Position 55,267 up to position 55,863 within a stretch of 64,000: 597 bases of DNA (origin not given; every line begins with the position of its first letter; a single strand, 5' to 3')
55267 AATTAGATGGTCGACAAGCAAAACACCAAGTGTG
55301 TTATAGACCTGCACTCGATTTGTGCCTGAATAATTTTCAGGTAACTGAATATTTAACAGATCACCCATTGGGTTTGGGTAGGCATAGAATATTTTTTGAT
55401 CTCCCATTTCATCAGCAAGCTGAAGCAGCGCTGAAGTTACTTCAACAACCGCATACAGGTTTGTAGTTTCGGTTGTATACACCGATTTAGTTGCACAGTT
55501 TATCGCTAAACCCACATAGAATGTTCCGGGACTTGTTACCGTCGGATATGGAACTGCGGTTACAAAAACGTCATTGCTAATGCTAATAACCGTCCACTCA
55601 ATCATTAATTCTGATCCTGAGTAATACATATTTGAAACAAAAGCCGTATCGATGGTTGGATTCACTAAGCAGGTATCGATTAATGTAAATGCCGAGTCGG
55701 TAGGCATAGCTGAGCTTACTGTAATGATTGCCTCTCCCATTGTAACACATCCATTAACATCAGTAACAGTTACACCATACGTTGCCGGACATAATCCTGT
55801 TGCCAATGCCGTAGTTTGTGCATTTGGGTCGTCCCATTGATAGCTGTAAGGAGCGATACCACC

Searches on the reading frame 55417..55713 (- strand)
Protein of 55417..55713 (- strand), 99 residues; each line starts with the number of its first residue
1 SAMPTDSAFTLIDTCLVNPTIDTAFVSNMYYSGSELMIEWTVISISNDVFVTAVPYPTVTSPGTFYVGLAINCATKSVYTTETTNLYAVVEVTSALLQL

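Call 60: search_protein_families(library=pfam, alignment_id=A4, max_evalue=1)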
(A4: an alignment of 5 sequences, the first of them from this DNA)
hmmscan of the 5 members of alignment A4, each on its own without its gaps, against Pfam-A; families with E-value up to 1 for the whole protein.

A. member 1, seq(99 aa): 0 families

B. families by the number of members that match (of 5 scanned): 1 family
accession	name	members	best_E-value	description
PF16302.10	DUF4944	1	0.11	Domain of unknown function (DUF4944)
